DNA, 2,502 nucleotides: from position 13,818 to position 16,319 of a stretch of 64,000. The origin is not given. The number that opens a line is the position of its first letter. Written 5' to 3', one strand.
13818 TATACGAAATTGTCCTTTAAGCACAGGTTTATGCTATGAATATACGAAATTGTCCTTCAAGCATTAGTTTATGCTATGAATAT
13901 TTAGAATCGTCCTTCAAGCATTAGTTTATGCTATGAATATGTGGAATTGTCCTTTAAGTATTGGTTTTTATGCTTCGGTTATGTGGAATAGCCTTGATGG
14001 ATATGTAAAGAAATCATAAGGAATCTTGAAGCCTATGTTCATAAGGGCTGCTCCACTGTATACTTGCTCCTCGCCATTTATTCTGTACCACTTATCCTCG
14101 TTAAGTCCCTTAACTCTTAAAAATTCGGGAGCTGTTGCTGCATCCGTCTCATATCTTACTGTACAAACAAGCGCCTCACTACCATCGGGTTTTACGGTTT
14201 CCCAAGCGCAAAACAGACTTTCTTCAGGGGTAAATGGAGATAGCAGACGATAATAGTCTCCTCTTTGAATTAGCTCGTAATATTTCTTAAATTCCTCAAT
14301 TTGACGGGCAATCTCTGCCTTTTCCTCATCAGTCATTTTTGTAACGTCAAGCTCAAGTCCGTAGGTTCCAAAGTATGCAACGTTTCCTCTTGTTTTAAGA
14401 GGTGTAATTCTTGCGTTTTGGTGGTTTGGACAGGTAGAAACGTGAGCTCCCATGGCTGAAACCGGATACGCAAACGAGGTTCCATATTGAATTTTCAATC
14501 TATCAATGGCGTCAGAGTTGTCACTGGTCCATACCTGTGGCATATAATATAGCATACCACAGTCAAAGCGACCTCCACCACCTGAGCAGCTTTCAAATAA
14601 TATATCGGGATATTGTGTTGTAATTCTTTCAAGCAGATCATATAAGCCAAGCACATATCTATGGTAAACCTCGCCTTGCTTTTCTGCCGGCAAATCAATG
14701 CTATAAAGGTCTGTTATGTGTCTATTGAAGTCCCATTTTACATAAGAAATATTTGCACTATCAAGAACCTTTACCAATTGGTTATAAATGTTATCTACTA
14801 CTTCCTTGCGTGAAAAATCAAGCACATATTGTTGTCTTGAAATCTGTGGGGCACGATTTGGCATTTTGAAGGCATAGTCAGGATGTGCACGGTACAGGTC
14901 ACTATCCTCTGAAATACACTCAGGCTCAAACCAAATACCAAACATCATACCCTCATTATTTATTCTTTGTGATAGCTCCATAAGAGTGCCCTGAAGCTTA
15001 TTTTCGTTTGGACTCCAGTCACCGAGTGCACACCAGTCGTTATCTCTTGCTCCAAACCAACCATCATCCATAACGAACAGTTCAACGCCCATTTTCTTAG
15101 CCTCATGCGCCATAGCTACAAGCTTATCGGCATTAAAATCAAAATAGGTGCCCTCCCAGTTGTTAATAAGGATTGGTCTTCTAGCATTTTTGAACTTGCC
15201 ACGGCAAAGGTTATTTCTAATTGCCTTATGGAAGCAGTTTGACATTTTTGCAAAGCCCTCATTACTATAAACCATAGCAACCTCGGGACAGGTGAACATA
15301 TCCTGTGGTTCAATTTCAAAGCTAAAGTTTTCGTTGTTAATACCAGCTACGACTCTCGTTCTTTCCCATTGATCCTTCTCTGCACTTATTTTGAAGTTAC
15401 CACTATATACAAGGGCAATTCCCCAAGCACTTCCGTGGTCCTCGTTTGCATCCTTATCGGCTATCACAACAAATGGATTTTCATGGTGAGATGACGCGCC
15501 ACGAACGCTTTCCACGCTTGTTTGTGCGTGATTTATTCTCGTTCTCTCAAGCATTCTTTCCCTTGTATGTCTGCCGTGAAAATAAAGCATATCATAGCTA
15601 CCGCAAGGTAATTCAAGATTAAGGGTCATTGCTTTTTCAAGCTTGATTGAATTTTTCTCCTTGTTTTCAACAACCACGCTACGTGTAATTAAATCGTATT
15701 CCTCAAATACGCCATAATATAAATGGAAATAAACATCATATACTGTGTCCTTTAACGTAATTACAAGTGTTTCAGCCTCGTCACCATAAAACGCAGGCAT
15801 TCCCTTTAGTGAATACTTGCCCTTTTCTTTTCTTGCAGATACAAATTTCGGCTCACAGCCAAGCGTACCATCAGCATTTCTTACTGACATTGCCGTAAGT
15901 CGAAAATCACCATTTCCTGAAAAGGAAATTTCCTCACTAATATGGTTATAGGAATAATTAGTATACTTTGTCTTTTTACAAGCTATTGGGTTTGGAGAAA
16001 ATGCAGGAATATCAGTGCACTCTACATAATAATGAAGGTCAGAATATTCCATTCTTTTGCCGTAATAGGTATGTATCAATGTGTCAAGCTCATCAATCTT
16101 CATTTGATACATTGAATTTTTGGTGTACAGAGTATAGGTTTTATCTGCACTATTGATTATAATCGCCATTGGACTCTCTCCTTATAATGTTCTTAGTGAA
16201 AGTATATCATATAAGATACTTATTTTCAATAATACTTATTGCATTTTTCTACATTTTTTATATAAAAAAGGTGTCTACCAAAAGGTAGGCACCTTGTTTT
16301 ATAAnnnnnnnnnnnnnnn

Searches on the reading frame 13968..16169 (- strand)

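Call 46: search_protein_families(library=pfam, proteins=[window:13968-16169:-], max_evalue=0.000001)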
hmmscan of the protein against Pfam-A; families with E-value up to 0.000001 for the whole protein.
window:13968-16169:- (733 aa): 3 families
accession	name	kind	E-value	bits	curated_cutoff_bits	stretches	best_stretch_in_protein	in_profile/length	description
PF02065.24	Melibiase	-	2.7e-152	507.2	27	1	292-637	2-347/347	Melibiase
PF16875.11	Glyco_hydro_36N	-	1.9e-79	267.2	27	1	30-286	2-252/253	Glycosyl hydrolase family 36 N-terminal domain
PF16874.11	Glyco_hydro_36C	-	8.6e-19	68.2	27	1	654-730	2-77/77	Glycosyl hydrolase family 36 C-terminal domain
